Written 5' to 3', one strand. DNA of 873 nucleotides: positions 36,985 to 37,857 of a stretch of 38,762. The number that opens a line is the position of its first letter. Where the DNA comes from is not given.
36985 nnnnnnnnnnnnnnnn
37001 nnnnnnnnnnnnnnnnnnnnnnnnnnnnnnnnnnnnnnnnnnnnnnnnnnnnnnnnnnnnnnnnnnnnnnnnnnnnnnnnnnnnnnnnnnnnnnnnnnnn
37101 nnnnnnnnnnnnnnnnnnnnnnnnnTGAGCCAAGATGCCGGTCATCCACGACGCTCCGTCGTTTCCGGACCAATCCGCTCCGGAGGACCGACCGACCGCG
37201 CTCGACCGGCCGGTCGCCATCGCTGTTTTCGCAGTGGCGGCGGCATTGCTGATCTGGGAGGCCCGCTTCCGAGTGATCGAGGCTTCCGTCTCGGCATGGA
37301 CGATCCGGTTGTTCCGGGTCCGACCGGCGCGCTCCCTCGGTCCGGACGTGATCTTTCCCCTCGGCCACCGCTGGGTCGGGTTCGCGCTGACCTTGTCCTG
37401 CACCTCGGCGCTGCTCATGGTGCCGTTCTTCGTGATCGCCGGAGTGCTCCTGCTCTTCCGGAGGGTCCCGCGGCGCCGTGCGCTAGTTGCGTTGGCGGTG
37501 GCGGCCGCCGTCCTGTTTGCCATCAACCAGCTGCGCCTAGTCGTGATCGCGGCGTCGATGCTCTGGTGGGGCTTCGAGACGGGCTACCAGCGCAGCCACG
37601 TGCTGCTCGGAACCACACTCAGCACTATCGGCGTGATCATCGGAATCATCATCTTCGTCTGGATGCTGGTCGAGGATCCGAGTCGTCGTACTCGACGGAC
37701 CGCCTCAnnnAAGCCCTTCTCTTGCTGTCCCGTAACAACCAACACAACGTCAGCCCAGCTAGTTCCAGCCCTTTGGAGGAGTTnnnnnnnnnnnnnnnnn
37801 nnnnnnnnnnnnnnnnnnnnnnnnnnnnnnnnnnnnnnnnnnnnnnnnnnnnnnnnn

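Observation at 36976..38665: Compact three-gene module: sorting-signal-only mini-protein, exosortase-like membrane protein, and a secreted protein with a non-canonical C-terminal sorting tail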

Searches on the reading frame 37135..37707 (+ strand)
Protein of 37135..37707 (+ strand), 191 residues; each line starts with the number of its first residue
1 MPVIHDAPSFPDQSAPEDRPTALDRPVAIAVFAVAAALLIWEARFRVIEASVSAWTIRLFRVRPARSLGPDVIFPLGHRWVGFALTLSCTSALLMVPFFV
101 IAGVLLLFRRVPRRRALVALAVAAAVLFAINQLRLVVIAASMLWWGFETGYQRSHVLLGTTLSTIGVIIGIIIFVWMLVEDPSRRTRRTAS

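Call 3: search_protein_families(library=ncbifam, proteins=[window:37135-37707:+], max_evalue=1)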
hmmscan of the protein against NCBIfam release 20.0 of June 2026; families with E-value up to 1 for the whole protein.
window:37135-37707:+ (191 aa): 9 families
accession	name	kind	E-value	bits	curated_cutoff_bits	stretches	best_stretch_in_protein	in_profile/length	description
NF012139.0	exosort_XrtP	exception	2.5e-24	86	200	1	28-177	3-155/159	exosortase P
NF033767.0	exosort_XrtS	exception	2e-23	83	145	1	27-176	4-153/155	exosortase S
NF012138.0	exosort_XrtR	exception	3.2e-22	79.4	150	1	27-179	2-157/160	exosortase R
TIGR04178.1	exo_archaeo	signature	1e-07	32.2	23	1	86-178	4-95/97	exosortase/archaeosortase family protein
NF028537.1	P_eth_NH2_trans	domain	0.019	13.5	500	1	91-178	46-132/527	phosphoethanolamine--lipid A transferase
NF007160.0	PRK09598.1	equivalog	0.024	12.9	561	1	90-173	52-134/523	phosphoethanolamine--lipid A transferase EptA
NF051875.1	glycan_WsfD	subfamily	0.13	10.9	80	1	93-179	154-239/452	glycan biosynthesis hexose transferase WsfD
TIGR04144.1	archaeo_VPXXXP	exception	0.25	11.3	150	1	98-177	76-150/156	archaeosortase B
NF008619.0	PRK11598.1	equivalog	0.32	9.4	660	1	95-180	56-145/546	phosphoethanolamine transferase EptA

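Call 4: search_protein_families(library=pfam, proteins=[window:37135-37707:+], max_evalue=1)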
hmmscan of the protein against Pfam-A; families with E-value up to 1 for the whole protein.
window:37135-37707:+ (191 aa): 2 families
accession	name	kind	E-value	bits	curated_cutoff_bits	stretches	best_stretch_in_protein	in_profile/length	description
PF08019.17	EptA_B_N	-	0.021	15.2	22.3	1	100-178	6-83/152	Phosphoethanolamine transferase EptA/EptB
PF09721.15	Exosortase_EpsH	-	0.13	12.1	25.7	1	25-175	104-252/254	Transmembrane exosortase (Exosortase_EpsH)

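Call 7: find_homologous_proteins(query=window:37135-37707:+)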
Query window:37135-37707:+ (191 aa): 20 proteins with E <= 0.001 among 8000 candidates.
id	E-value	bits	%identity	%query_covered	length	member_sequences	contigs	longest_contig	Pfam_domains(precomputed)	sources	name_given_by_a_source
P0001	3.8e-115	400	100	100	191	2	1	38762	PF09721.16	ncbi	ncbi:MAG: hypothetical protein ACRDZ8_10765 [Acidimicrobiales bacterium]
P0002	5.2e-90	318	80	99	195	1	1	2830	-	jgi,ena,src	-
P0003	2.0e-69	251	65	94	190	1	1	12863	-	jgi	jgi:exosortase/archaeosortase family protein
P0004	2.6e-65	238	66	90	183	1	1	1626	PF09721.16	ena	-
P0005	2.7e-59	218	58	98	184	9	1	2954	-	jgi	jgi:exosortase/archaeosortase family protein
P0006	5.7e-54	201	58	92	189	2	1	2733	PF09721.16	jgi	jgi:exosortase/archaeosortase family protein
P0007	7.5e-37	145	51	79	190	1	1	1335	-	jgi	jgi:hypothetical protein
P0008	1.3e-35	141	48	79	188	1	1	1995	-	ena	-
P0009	1.3e-34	138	50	75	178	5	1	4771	PF09721.16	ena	-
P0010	2.3e-34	137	53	68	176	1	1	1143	PF09721.16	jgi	-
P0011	2.6e-34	137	43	88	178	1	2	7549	PF09721.16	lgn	-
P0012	9.6e-34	135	52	72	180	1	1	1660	-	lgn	-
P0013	6.4e-33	132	44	89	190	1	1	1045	-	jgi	jgi:exosortase/archaeosortase family protein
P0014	1.7e-32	131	51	75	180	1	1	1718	PF09721.16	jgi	jgi:exosortase/archaeosortase family protein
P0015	3.6e-32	130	51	72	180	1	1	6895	-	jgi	-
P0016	2.0e-31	127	48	77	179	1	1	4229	PF09721.16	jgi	-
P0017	2.3e-31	127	50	70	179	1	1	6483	PF09721.16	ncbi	-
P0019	5.3e-10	57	34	62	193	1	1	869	PF09721.16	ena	-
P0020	2.6e-4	39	26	81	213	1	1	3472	PF09721.16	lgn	-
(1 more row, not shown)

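Call 9: find_encoding_contigs(protein=P0003, flank=6000, max_places=3)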
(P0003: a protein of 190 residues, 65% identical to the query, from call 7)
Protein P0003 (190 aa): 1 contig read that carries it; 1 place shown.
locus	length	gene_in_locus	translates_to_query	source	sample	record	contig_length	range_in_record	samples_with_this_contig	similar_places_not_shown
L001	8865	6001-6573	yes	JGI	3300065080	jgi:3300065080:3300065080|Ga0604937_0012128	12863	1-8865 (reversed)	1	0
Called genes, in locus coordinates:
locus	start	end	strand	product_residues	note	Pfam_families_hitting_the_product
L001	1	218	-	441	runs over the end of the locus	PF01979:Amidohydro_1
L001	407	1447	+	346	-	PF00355:Rieske, PF19112:VanA_C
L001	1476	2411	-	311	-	-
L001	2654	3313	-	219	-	PF00440:TetR_N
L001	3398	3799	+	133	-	PF07366:SnoaL, PF12680:SnoaL_2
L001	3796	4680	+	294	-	PF01073:3Beta_HSD (weak), PF01370:Epimerase, PF05368:NmrA, PF13460:NAD_binding_10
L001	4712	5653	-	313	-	PF19459:DUF5996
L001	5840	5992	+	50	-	-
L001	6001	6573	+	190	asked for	-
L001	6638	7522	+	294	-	-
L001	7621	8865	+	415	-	?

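Call 10: find_encoding_contigs(protein=P0011, flank=6000, max_places=3)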
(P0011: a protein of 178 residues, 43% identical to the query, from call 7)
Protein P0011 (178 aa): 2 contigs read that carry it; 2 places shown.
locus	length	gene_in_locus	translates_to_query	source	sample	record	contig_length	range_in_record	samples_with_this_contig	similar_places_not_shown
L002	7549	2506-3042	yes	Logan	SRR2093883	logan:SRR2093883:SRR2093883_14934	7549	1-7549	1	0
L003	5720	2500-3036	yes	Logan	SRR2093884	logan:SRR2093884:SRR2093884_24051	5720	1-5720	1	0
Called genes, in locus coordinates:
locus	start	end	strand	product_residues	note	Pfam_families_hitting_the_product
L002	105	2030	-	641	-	-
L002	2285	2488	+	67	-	-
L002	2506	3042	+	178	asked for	PF09721:Exosortase_EpsH (weak)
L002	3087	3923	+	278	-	-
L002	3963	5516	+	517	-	PF13641:Glyco_tranf_2_3, PF00535:Glycos_transf_2, PF13632:Glyco_trans_2_3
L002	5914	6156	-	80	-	-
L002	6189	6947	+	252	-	-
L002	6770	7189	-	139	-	-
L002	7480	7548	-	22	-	?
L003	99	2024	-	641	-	-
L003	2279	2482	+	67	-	-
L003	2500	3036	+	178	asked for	PF09721:Exosortase_EpsH (weak)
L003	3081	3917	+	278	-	-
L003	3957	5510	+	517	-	PF13641:Glyco_tranf_2_3, PF00535:Glycos_transf_2, PF13632:Glyco_trans_2_3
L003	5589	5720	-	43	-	?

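Call 11: find_encoding_contigs(protein=P0015, flank=6000, max_places=2)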
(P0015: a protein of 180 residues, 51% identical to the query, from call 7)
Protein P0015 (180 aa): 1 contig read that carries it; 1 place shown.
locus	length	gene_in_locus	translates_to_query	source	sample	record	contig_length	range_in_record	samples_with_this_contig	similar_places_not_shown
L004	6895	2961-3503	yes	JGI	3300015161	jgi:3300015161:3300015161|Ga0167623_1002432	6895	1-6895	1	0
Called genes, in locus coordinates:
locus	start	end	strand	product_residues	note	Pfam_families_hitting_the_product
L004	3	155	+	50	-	?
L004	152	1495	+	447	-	PF00009:GTP_EFTU, PF01926:MMR_HSR1, PF02421:FeoB_N, PF04548:AIG1, PF00009:GTP_EFTU, PF01926:MMR_HSR1, PF02421:FeoB_N, PF14714:KH_dom-like, +6 more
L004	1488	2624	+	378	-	PF07228:SpoIIE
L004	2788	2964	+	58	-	-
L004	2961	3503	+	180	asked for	-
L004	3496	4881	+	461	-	PF00535:Glycos_transf_2, PF13641:Glyco_tranf_2_3, PF13632:Glyco_trans_2_3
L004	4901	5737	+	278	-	PF28433:DUF8394 (faint)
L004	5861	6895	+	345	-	?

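Call 12: find_encoding_contigs(protein=P0017, flank=6000, max_places=2)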
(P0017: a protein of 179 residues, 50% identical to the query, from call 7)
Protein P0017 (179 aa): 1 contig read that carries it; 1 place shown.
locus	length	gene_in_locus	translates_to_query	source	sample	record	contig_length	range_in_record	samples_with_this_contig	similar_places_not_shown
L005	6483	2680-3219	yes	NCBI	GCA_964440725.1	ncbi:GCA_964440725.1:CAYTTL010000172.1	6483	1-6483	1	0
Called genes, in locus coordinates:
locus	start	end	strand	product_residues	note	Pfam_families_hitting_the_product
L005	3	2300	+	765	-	?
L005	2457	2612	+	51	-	-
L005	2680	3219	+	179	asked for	PF09721:Exosortase_EpsH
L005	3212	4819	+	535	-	PF00535:Glycos_transf_2, PF13641:Glyco_tranf_2_3, PF13632:Glyco_trans_2_3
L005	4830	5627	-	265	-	-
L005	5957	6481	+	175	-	?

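Call 13: find_encoding_contigs(protein=P0009, flank=6000, max_places=2)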
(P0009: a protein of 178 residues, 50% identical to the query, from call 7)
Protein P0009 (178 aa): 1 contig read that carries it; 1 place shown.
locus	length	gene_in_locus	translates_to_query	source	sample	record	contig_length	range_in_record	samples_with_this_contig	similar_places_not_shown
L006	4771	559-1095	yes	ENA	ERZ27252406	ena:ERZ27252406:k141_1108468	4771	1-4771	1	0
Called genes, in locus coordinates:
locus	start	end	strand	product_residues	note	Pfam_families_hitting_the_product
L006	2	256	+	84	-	?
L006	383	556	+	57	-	-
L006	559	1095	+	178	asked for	PF09721:Exosortase_EpsH (weak)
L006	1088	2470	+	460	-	PF00535:Glycos_transf_2, PF13641:Glyco_tranf_2_3, PF13632:Glyco_trans_2_3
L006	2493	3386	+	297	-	PF28433:DUF8394 (faint)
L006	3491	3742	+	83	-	-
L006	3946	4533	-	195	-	PF00589:Phage_integrase (weak)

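Call 14: find_encoding_contigs(protein=P0020, flank=6000, max_places=2)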
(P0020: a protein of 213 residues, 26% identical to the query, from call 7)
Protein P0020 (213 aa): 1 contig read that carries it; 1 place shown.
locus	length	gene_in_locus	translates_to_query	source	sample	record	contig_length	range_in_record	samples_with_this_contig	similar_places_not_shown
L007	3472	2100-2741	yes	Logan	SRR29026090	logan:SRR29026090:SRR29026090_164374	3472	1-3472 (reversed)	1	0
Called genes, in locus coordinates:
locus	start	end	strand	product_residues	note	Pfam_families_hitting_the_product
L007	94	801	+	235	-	PF00392:GntR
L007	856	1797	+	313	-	PF17936:Big_6, PF19077:Big_13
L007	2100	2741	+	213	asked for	PF09721:Exosortase_EpsH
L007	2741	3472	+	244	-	?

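Call 16: search_protein_families(library=ncbifam, proteins=[L001:5840-5989:+, L002:2285-2485:+, L004:2788-2961:+, L005:2457-2609:+, L006:383-553:+, L002:3087-3920:+, L004:4901-5734:+, L006:2493-3383:+, L004:3496-4878:+, L002:3963-5513:+], max_evalue=1)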
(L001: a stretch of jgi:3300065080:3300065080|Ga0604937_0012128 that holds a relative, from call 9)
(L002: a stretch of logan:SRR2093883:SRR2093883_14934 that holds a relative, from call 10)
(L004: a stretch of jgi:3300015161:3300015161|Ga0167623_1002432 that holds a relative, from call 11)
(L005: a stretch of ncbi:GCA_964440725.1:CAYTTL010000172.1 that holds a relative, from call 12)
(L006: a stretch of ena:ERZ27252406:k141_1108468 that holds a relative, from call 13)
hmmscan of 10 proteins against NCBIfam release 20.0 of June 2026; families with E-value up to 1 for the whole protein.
L001:5840-5989:+ (50 aa): 1 family
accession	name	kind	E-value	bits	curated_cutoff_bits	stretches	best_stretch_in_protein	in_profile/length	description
NF058583.1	LAXTG_small_WW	exception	0.00066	19.3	65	1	5-48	7-50/54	LAXTG motif-containing small protein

L002:2285-2485:+ (67 aa): 2 families
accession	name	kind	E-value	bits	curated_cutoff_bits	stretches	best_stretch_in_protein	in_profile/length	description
NF058583.1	LAXTG_small_WW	exception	0.0054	16.4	65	1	16-59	6-50/54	LAXTG motif-containing small protein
NF007918.0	PRK10633.1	equivalog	0.14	12.4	107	1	26-59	36-67/80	hypothetical protein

L004:2788-2961:+ (58 aa): 5 families
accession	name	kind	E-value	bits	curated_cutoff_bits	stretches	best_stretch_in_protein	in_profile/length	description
TIGR02819.1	fdhA_non_GSH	equivalog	0.019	13.6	636.95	1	4-50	187-230/397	formaldehyde dehydrogenase, glutathione-independent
TIGR01167.1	LPXTG_anchor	domain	0.077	13.7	15.9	1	19-45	2-29/34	LPXTG cell wall anchor domain-containing protein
NF050099.1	SepX_GlpR_2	exception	0.2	11.6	150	1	5-53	104-152/250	divisome protein SepX/GlpR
NF058583.1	LAXTG_small_WW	exception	0.24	11.1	65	1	1-52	1-51/54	LAXTG motif-containing small protein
NF009776.0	PRK13275.1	equivalog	0.82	9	64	1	17-46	38-67/70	tetrahydromethanopterin S-methyltransferase subunit F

L005:2457-2609:+ (51 aa): 1 family
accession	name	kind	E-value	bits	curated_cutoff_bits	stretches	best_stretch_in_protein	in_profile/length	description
NF058583.1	LAXTG_small_WW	exception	0.012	15.2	65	1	4-49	6-51/54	LAXTG motif-containing small protein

L006:383-553:+ (57 aa): 3 families
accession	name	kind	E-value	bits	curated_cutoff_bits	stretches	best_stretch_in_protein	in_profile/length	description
NF058583.1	LAXTG_small_WW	exception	0.00076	19.1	65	1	1-52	1-51/54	LAXTG motif-containing small protein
TIGR01167.1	LPXTG_anchor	domain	0.023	15.3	15.9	1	19-45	2-29/34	LPXTG cell wall anchor domain-containing protein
NF050099.1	SepX_GlpR_2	exception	0.64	9.9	150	1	9-54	108-153/250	divisome protein SepX/GlpR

L002:3087-3920:+ (278 aa): 6 families
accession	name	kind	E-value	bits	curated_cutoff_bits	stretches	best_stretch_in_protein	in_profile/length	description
NF051874.1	PVV_CTERM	equivalog_domain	0.00011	21.9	27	1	250-275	9-34/38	PVV-CTERM domain-containing choice-of-anchor G protein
NF040603.2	choice_anch_P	subfamily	0.0073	16.3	27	1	143-231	82-173/185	choice-of-anchor P family protein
NF058582.1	Microco_LAVTG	domain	0.057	13.5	27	1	253-273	15-34/34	LAVTG motif-containing sortase-dependent surface protein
NF033766.1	choice_anch_G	domain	0.08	12.9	45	1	74-135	59-123/283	choice-of-anchor G family protein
TIGR02022.1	hutF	equivalog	0.11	11.2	413.05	1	83-127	285-328/455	formimidoylglutamate deiminase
NF045529.2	Heimdall-CTERM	domain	0.43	11.1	24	1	258-274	10-26/26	Heimdall-CTERM domain-containing surface protein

L004:4901-5734:+ (278 aa): 4 families
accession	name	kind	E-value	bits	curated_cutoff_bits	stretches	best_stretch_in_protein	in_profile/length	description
NF040603.2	choice_anch_P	subfamily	7.1e-16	58.7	27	1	125-238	72-183/185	choice-of-anchor P family protein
NF033766.1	choice_anch_G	domain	0.00017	21.7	45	1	35-169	28-166/283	choice-of-anchor G family protein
NF058582.1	Microco_LAVTG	domain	0.022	14.9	27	1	253-275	12-34/34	LAVTG motif-containing sortase-dependent surface protein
TIGR03182.1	PDH_E1_alph_y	equivalog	0.48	9.3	393.85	1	2-60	97-154/315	pyruvate dehydrogenase (acetyl-transferring) E1 component subunit alpha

L006:2493-3383:+ (297 aa): 3 families
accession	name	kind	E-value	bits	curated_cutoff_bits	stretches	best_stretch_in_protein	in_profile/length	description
NF040603.2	choice_anch_P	subfamily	6.9e-16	58.7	27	1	157-258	83-183/185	choice-of-anchor P family protein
NF033766.1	choice_anch_G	domain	0.0011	19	45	1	73-168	61-148/283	choice-of-anchor G family protein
NF038356.1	actino_DLW39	hypoth_equivalog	0.31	11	24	1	278-295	5-22/38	DLW-39 family protein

L004:3496-4878:+ (461 aa): 6 families
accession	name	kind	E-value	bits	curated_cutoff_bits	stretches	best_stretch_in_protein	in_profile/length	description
NF053846.1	glyco_with_XrtP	equivalog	9e-157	522.2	520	1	9-442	5-438/440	XrtP-associated glycosyltransferase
NF041865.1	EpsU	equivalog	1.1e-11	44.4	700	1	22-378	16-342/394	exopolysaccharide biosynthesis GT2 family glycosyltransferase EpsU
TIGR03937.1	PgaC_IcaA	equivalog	1.7e-10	40.4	422.3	1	48-430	48-391/407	poly-beta-1,6-N-acetyl-D-glucosamine synthase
TIGR03469.1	HpnB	hypoth_equivalog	4.3e-05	22.7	379.25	1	48-125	47-130/386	hopene-associated glycosyltransferase HpnB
TIGR03030.1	CelA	equivalog_domain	0.0038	15.3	699.1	1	256-305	331-380/714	UDP-forming cellulose synthase catalytic subunit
NF047683.1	TeichurnBiosyTuaG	equivalog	0.25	10.9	400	1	50-105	11-67/252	teichuronic acid biosynthesis protein TuaG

L002:3963-5513:+ (517 aa): 8 families
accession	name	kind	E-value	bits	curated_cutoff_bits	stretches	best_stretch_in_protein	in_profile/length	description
NF053846.1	glyco_with_XrtP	equivalog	6.5e-163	542.5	520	1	8-442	2-437/440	XrtP-associated glycosyltransferase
TIGR03937.1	PgaC_IcaA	equivalog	4.4e-17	62.1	422.3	1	49-345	47-313/407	poly-beta-1,6-N-acetyl-D-glucosamine synthase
TIGR03030.1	CelA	equivalog_domain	2e-06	26.1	699.1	1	254-314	329-389/714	UDP-forming cellulose synthase catalytic subunit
NF047683.1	TeichurnBiosyTuaG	equivalog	0.00036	20.3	400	1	53-108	12-68/252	teichuronic acid biosynthesis protein TuaG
NF011307.0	PRK14716.1-5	equivalog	0.00037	19.5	431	1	21-302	35-311/464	glycosyl transferase family protein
NF058614.1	PPMAGASynPpgS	equivalog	0.0065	15.9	370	1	51-121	4-64/226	polyprenyl-phospho-N-acetylgalactosaminyl synthase PpgS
NF011305.0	PRK14716.1-3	equivalog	0.007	15.6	409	1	93-274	101-267/486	glycosyl transferase family protein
TIGR03469.1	HpnB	hypoth_equivalog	0.056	12.5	379.25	1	52-107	49-109/386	hopene-associated glycosyltransferase HpnB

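Call 19: search_protein_families(library=ncbifam, alignment_id=A1, max_evalue=0.001)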
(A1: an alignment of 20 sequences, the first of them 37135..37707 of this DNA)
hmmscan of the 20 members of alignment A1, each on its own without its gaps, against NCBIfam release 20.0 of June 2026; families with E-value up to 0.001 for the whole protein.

A. member 1, window:37135-37707:+ (191 aa): 4 families
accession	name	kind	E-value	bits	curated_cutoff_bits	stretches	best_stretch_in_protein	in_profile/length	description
NF012139.0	exosort_XrtP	exception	2.5e-24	86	200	1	28-177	3-155/159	exosortase P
NF033767.0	exosort_XrtS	exception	2e-23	83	145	1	27-176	4-153/155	exosortase S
NF012138.0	exosort_XrtR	exception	3.2e-22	79.4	150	1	27-179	2-157/160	exosortase R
TIGR04178.1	exo_archaeo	signature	1e-07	32.2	23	1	86-178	4-95/97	exosortase/archaeosortase family protein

B. families by the number of members that match (of 20 scanned): 9 families
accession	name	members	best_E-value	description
NF012138.0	exosort_XrtR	20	8.6e-54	exosortase R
NF012139.0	exosort_XrtP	20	2.5e-24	exosortase P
NF033767.0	exosort_XrtS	20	3.1e-24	exosortase S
TIGR04178.1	exo_archaeo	19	7.4e-10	exosortase/archaeosortase family protein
NF033464.1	cyanoexo_CrtC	2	5.7e-05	cyanoexosortase C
TIGR04293.1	archaeo_artF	1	7.6e-05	archaeosortase family protein ArtF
TIGR04177.1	exosort_XrtH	1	0.00012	exosortase H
TIGR04156.1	cyanoexo_CrtB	1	0.00046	cyanoexosortase B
TIGR04124.1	archaeo_artE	1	0.00086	archaeosortase family protein ArtE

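Call 31: find_related_loci(query=A3, collection=genome_contigs, flank=7000)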
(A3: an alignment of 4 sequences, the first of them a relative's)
Query A3 (461 aa) in genome_contigs; peptide patterns used: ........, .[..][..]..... (x = any residue, [..] = any of these).
380 stretches matched a pattern; 314 encode a relative of the query (tblastn E <= 1e-3); the best 80 are kept; 79 distinct loci.
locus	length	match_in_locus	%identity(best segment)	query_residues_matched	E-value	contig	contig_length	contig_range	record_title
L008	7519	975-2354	85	1-461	0e+0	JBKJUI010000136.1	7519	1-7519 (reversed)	MAG: Acidimicrobiales bacterium isolate ant_bin.659 k117_6495308, whole genome shotgun sequence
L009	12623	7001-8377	74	1-460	0e+0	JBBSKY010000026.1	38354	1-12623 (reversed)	MAG: Acidimicrobiales bacterium isolate metawrap_LS4_35 metawrap_LS4_35_K_86558_L_38354_cov_47.4899, whole genome shotgu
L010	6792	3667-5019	58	3-452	3e-167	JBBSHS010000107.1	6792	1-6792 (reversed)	MAG: Acidimicrobiales bacterium isolate LS3_sbin.12 LS3_sbin.12_K_1017962_L_6792_cov_18.0911, whole genome shotgun seque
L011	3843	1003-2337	57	3-461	9e-170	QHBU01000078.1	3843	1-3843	MAG: Candidatus Aeolococcus gillhamiae isolate RRmetagenome_bin12 antarctic_groopm_ref2_bin_242_contig_20147, whole geno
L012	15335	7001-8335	57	3-461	2e-163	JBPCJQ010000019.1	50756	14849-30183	MAG: Acidimicrobiales bacterium isolate TH_ant_mag_30 S1Ck127_901966_flag_0_multi_17.6266_len_50756, whole genome shotgu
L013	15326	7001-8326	57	3-452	3e-161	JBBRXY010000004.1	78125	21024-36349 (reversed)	MAG: Acidimicrobiales bacterium isolate La5_maxbin2.246 La5_maxbin2.246_K_3048029_L_78125_cov_19.3493, whole genome shot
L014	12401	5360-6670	57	2-441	2e-159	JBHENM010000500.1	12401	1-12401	MAG: Acidimicrobiales bacterium isolate S5_bin.14.orig S5_k141_2966271, whole genome shotgun sequence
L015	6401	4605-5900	57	3-442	2e-160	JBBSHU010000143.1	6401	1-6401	MAG: Acidimicrobiales bacterium isolate LS3_sbin.15 LS3_sbin.15_K_643187_L_6401_cov_49.0083, whole genome shotgun sequen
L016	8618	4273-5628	57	3-458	1e-158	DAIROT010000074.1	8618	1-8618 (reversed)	MAG TPA_asm: Acidimicrobiales bacterium isolate CTOTU21798 NODE_1411_length_8618_cov_4.433259, whole genome shotgun sequ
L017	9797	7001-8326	55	10-461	1e-157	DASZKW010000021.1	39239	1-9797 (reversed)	MAG TPA_asm: Acidimicrobiales bacterium isolate SMAG_U5848 k141_1671365, whole genome shotgun sequence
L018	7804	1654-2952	57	3-442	1e-153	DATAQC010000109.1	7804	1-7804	MAG TPA_asm: Acidimicrobiales bacterium isolate SMAG_U5457 k141_1996749, whole genome shotgun sequence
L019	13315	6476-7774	56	3-442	2e-150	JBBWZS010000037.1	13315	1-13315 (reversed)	MAG: Acidimicrobiaceae bacterium isolate Holy_71 scaffold_2483761, whole genome shotgun sequence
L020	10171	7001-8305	56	2-441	3e-149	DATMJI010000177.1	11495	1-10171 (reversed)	MAG TPA_asm: Acidimicrobiales bacterium isolate SMAG_U13564 k141_78960, whole genome shotgun sequence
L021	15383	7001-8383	52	1-460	5e-148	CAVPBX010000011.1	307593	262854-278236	MAG: uncultured Acidimicrobiaceae bacterium isolate MFD10064.bin.2.118 genome assembly, contig: contig_28390, whole geno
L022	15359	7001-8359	57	1-460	1e-146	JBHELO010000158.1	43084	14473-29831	MAG: Acidimicrobiales bacterium isolate S2_bin.17.orig S2_k141_3372120, whole genome shotgun sequence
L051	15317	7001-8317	46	4-442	2e-115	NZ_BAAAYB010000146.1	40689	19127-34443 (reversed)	Kitasatospora albolonga strain JCM 4716 sequence146, whole genome shotgun sequence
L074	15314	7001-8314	41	13-451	2e-97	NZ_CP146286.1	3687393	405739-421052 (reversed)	Leifsonia sp. T36S-04 chromosome, complete genome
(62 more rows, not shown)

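Call 44: predict_structure(alignment_id=A1)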
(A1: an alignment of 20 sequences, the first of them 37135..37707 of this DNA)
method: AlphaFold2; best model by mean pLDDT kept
length: 191 residues; sequences in the alignment: 20
mean_pLDDT: 85.1   pTM: 0.75
mean pLDDT of the five models: 85.1, 83.3, 82.0, 79.1, 76.4
residues with pLDDT >= 90: 99; 70-90: 61; 50-70: 26; < 50: 5
segments of 3 or more residues with pLDDT < 50: 12-14
pLDDT, mean of each block of 10 residues (from residue 1): 52 56 88 96 92 91 85 87 87 94 94 93 95 91 87 85 93 92 62 52
secondary structure, 60 per line:
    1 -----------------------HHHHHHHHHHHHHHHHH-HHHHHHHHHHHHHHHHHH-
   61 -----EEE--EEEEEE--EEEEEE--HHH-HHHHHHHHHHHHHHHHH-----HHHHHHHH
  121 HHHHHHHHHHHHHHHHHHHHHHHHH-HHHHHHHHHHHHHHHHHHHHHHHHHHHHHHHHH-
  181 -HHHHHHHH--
elements in order: H24-40 H42-59 E66-68 E71-76 E79-84 H91-107 H113-145 H147-179 H182-189
